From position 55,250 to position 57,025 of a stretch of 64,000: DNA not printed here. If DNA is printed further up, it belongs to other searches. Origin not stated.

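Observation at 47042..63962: Candidate extracellular nucleic-acid harvesting island: SNase lipoprotein inside a CUT1 ABC importer operon, with a 5'-nucleotidase lipoprotein and an nrnA-nrnA-surE operon alongside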

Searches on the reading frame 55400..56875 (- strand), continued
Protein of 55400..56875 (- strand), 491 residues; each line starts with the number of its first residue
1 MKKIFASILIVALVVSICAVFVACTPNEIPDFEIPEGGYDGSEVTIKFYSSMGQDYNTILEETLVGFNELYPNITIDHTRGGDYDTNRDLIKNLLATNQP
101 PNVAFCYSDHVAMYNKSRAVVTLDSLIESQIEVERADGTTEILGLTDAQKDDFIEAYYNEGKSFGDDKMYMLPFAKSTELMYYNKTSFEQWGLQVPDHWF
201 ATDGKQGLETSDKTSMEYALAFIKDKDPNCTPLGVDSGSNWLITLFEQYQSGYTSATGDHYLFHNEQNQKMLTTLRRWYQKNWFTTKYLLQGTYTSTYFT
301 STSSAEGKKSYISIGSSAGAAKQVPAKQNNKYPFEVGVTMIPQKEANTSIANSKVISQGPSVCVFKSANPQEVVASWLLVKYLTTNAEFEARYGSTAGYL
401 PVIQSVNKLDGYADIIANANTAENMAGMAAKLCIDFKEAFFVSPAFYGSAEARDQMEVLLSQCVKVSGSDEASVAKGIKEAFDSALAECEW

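Call 85: search_solved_structures(query=A1, max_evalue=0.001, show_alignments=1)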
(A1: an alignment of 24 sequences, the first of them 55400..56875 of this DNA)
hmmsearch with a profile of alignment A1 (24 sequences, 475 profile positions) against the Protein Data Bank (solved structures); distinct sequences matched with E-value up to 0.001: 67 (the best 60 are shown).
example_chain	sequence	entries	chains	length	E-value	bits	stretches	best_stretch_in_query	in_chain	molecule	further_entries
7c0x_A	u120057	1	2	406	7.3e-19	70.8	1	166-401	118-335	Sugar ABC transporter, periplasmic sugar-binding protein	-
7c0f_A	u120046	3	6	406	7.7e-19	70.7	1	168-402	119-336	Sugar ABC transporter, periplasmic sugar-binding protein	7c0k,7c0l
7c0y_A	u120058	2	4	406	9.3e-19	70.5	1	168-401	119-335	Sugar ABC transporter, periplasmic sugar-binding protein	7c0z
7c0t_A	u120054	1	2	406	1.7e-18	69.6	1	168-402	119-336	Sugar ABC transporter, periplasmic sugar-binding protein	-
7c0v_A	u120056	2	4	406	2.4e-18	69.1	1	168-401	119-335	Sugar ABC transporter, periplasmic sugar-binding protein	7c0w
7c16_A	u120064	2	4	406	2.7e-18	68.9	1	168-402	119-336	Sugar ABC transporter, periplasmic sugar-binding protein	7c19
7c0u_A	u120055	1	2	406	3.6e-18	68.5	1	168-402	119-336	Sugar ABC transporter, periplasmic sugar-binding protein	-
7c0o_A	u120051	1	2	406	4.4e-18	68.2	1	168-402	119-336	Sugar ABC transporter, periplasmic sugar-binding protein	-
7c0r_A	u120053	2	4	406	4.5e-18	68.2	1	168-402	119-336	Sugar ABC transporter, periplasmic sugar-binding protein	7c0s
7c14_A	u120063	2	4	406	9.5e-18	67.1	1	166-402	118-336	Sugar ABC transporter, periplasmic sugar-binding protein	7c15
6x84_A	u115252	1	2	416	4.6e-15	58.3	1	45-403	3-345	sn-glycerol-3-phosphate-binding periplasmic protein UgpB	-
4aq4_A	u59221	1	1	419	9.2e-15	57.3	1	45-403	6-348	SN-GLYCEROL-3-PHOSPHATE-BINDING PERIPLASMIC PROTEIN UGPB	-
7c1b_A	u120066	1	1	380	1.8e-12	49.7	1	168-402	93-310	Sugar ABC transporter, periplasmic sugar-binding protein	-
2heu_A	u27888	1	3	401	1.9e-12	49.7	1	160-236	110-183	Sugar ABC transporter, sugar-binding protein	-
2hq0_A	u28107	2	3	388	2.5e-12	49.3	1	166-236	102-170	Sugar ABC transporter, sugar-binding protein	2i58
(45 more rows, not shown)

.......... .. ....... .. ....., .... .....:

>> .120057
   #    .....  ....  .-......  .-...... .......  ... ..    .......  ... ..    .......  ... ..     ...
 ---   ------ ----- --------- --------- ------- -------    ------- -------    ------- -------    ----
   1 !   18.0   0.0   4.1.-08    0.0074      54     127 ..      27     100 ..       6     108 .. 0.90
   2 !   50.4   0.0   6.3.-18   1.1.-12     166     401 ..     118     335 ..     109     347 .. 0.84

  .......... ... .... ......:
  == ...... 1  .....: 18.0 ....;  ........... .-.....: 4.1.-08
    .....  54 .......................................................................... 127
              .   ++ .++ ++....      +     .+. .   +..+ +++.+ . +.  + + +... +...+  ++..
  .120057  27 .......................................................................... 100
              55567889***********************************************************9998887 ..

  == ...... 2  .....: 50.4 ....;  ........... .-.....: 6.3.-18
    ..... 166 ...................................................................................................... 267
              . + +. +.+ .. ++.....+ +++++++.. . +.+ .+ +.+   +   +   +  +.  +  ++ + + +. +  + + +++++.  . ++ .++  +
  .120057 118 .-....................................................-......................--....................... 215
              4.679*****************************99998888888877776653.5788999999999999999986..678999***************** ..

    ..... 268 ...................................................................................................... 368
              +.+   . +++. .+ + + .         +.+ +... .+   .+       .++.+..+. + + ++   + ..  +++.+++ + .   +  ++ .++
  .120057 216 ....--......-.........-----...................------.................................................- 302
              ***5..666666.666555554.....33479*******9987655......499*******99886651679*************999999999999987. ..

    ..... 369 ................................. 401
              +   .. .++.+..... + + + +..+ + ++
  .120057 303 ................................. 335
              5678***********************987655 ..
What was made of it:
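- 55400..56875 (-): Substrate-binding lipoprotein, CUT1 family, U3GBP/UgpB branch. Profile versus PDB: 7C0F (U3G-binding protein) 7.7e-19, UgpB about 5e-15 (call 85).
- Closest known: Thermus thermophilus U3G-binding protein. Same: It is the closest solved relative of the binding-protein family (call 85).
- Sugar binders score 1e-12 or weaker (call 85). Solved sugar binders score worse than U3GBP and UgpB (call 85).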

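Call 91: search_solved_structures(query=A1, max_evalue=1e-17, show_alignments=2)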
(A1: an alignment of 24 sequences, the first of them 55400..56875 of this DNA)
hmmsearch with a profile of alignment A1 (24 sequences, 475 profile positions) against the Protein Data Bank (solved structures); distinct sequences matched with E-value up to 1e-17: 10.
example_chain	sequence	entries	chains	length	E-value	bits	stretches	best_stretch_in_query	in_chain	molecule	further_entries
7c0x_A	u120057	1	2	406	7.3e-19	70.8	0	166-401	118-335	Sugar ABC transporter, periplasmic sugar-binding protein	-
7c0f_A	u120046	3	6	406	7.7e-19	70.7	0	168-402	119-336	Sugar ABC transporter, periplasmic sugar-binding protein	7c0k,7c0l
7c0y_A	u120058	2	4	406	9.3e-19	70.5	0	168-401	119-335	Sugar ABC transporter, periplasmic sugar-binding protein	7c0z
7c0t_A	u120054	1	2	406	1.7e-18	69.6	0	168-402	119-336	Sugar ABC transporter, periplasmic sugar-binding protein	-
7c0v_A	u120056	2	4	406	2.4e-18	69.1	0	168-401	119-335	Sugar ABC transporter, periplasmic sugar-binding protein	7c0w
7c16_A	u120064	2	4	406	2.7e-18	68.9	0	168-402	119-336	Sugar ABC transporter, periplasmic sugar-binding protein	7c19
7c0u_A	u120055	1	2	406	3.6e-18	68.5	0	168-402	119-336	Sugar ABC transporter, periplasmic sugar-binding protein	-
7c0o_A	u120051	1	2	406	4.4e-18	68.2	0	168-402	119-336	Sugar ABC transporter, periplasmic sugar-binding protein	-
7c0r_A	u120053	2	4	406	4.5e-18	68.2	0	168-402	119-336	Sugar ABC transporter, periplasmic sugar-binding protein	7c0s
7c14_A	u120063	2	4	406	9.5e-18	67.1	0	166-402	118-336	Sugar ABC transporter, periplasmic sugar-binding protein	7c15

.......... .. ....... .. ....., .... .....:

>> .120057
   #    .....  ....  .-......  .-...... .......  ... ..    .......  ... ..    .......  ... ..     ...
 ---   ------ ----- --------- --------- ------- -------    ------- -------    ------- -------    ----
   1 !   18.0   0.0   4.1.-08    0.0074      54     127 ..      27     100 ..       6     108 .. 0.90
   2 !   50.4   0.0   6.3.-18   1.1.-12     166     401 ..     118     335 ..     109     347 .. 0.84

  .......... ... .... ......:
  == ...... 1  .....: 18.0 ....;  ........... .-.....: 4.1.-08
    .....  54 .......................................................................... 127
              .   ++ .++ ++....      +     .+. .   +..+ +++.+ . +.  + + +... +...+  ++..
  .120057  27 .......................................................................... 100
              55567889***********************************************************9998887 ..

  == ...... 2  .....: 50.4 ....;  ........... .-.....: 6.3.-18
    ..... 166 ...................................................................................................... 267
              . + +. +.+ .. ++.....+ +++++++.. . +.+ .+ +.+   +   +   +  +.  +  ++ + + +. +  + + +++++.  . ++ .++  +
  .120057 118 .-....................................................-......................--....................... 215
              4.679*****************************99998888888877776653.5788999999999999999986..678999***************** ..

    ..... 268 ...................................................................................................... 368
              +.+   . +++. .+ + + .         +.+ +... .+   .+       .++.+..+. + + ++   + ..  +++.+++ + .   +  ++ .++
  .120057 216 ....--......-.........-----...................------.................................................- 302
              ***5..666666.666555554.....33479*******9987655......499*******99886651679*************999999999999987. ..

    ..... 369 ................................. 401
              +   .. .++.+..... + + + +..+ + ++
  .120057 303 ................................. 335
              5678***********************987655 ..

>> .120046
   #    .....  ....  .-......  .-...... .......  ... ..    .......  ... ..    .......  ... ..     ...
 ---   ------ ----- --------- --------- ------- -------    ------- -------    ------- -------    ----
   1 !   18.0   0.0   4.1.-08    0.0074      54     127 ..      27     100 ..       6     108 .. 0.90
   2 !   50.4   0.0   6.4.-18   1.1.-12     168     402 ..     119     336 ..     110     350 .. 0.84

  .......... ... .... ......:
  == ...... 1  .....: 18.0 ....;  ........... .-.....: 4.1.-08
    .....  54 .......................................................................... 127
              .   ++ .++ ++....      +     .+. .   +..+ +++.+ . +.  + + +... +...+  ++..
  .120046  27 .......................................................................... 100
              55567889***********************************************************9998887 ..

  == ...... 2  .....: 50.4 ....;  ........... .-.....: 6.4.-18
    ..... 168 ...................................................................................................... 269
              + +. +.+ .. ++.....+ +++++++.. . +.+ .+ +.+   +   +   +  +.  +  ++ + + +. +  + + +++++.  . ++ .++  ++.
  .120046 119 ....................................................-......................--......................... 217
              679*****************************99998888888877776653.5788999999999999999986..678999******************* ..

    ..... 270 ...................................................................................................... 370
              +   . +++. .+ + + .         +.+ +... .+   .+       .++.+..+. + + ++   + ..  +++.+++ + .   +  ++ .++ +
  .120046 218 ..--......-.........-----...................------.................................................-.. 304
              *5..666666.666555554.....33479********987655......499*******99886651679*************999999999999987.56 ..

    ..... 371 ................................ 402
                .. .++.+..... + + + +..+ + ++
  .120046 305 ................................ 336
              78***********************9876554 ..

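Call 92: search_solved_structures(query=A1, max_evalue=2.5e-18, show_alignments=5)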
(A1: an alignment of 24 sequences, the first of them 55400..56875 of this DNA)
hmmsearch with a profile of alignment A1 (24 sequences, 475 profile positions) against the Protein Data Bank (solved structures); distinct sequences matched with E-value up to 2.5e-18: 5.
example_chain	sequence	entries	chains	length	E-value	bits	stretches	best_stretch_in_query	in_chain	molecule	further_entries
7c0x_A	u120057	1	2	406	7.3e-19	70.8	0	166-401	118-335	Sugar ABC transporter, periplasmic sugar-binding protein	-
7c0f_A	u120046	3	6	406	7.7e-19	70.7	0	168-402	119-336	Sugar ABC transporter, periplasmic sugar-binding protein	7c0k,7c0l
7c0y_A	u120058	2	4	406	9.3e-19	70.5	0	168-401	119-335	Sugar ABC transporter, periplasmic sugar-binding protein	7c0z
7c0t_A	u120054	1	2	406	1.7e-18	69.6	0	168-402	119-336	Sugar ABC transporter, periplasmic sugar-binding protein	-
7c0v_A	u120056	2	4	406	2.4e-18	69.1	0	168-401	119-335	Sugar ABC transporter, periplasmic sugar-binding protein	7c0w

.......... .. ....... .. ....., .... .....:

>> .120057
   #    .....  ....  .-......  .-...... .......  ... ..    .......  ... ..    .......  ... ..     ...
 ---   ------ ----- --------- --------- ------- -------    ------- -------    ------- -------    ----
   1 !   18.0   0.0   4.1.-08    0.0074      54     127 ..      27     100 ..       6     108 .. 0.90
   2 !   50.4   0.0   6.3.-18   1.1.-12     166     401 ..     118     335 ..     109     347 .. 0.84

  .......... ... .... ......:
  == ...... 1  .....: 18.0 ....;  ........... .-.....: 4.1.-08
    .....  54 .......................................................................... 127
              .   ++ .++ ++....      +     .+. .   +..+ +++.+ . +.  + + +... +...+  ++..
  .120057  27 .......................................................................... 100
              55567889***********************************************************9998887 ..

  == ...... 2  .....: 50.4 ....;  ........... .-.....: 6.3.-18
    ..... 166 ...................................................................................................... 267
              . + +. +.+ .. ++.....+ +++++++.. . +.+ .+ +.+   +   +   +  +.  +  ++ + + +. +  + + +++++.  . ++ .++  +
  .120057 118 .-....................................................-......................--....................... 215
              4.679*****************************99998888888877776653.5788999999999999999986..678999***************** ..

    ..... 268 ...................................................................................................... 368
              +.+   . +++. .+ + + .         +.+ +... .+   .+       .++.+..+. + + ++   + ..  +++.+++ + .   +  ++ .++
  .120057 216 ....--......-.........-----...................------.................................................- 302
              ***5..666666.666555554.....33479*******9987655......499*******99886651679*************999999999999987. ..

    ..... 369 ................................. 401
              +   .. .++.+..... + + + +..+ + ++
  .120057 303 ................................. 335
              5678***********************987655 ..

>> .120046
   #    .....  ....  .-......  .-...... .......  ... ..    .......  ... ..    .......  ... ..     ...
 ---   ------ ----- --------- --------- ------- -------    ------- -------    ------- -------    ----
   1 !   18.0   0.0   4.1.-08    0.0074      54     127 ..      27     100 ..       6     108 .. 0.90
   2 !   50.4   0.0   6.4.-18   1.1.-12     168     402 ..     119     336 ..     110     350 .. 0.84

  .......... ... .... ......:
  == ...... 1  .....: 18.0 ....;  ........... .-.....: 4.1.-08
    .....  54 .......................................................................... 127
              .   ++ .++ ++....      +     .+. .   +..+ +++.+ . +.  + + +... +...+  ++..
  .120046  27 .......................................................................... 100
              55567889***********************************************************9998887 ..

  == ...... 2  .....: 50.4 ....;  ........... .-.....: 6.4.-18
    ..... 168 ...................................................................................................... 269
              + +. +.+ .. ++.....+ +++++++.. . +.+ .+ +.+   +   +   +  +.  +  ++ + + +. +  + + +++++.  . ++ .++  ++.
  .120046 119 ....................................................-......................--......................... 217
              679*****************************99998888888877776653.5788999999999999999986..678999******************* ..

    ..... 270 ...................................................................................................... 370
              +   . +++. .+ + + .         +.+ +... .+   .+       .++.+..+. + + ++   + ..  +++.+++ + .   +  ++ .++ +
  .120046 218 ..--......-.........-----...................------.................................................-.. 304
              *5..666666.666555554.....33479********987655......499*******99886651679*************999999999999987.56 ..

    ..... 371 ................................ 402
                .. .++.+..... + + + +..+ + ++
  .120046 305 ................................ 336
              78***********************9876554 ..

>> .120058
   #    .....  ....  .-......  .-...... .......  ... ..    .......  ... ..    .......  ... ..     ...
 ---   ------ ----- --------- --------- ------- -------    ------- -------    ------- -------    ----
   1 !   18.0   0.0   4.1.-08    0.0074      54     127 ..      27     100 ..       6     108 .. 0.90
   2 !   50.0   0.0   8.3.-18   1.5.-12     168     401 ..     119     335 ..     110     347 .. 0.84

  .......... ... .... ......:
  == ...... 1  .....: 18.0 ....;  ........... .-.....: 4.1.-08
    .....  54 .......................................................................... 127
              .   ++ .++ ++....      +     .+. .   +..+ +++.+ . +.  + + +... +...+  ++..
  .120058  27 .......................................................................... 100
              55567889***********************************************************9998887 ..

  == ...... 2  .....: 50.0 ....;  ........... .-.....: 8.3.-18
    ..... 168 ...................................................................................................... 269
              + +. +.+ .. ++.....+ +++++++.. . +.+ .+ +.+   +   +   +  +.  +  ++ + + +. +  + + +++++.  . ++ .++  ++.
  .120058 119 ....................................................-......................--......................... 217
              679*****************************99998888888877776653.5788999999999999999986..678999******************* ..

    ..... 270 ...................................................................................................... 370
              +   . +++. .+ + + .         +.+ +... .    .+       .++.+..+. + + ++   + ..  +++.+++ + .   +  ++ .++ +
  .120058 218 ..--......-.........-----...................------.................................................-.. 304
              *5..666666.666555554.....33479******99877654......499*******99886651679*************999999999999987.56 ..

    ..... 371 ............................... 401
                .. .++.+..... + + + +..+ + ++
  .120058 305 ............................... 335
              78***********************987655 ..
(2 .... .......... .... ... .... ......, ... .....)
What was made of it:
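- Closest known: Thermus thermophilus U3G-binding protein. Different: One mutated residue of U3GBP (Y248) aligns with a variable position here (call 92).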

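Call 97: search_protein_families(library=ncbifam, alignment_id=A1, max_evalue=0.01)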
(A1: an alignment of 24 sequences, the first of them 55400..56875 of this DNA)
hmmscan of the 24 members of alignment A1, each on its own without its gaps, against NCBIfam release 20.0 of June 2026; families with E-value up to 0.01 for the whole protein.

A. member 1, window:55400-56875:- (491 aa): 3 families
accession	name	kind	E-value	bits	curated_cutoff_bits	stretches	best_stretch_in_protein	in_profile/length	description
NF008211.0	PRK10974.1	equivalog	6.9e-10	38.1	411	1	44-422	27-374/439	sn-glycerol-3-phosphate ABC transporter substrate-binding protein UgpB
TIGR03850.1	bind_CPR_0540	equivalog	2.5e-06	26.4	299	1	7-199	6-181/437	carbohydrate ABC transporter substrate-binding protein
NF045826.1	lipo_P68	equivalog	0.0063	15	200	0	1-185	1-170/669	P68 family surface lipoprotein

B. families by the number of members that match (of 24 scanned): 11 families
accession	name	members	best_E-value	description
NF008211.0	PRK10974.1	24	2.4e-18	sn-glycerol-3-phosphate ABC transporter substrate-binding protein UgpB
TIGR03850.1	bind_CPR_0540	24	3e-17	carbohydrate ABC transporter substrate-binding protein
NF045826.1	lipo_P68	21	1.3e-09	P68 family surface lipoprotein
TIGR03851.1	chitin_NgcE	14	1.4e-08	N-acetylglucosamine/diacetylchitobiose ABC transporter substrate-binding protein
NF053763.1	ABCarbgalBndGanS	14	8.1e-05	galactooligosaccharide ABC transporter substrate-binding protein GanS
NF058595.1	invert_tail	2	0.002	lipo-invert putative C-terminal anchoring domain-containing protein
NF040930.1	ABC_arch_GlcS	2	0.0029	glucose ABC transporter substrate-binding protein GlcS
TIGR04547.1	Mollicu_LP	1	0.00025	MOLPALP family lipoprotein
NF045961.1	MAG5150_fam_LP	1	0.0011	MAG5150 family histidine triad lipoprotein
TIGR02898.1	spore_YhcN_YlaJ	1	0.0024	YhcN/YlaJ family sporulation lipoprotein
NF058647.1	lipo_LytA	1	0.0036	acidic lipoprotein LytA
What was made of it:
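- On Mycoplasma nuclease-ABC 'nucleotide transporter operon': There are only weak hits to the mollicute P68 lipoprotein model (call 97).
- Tried and rejected: Only an indirect, weak link was found, through NCBIfam NF045826 (call 97).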
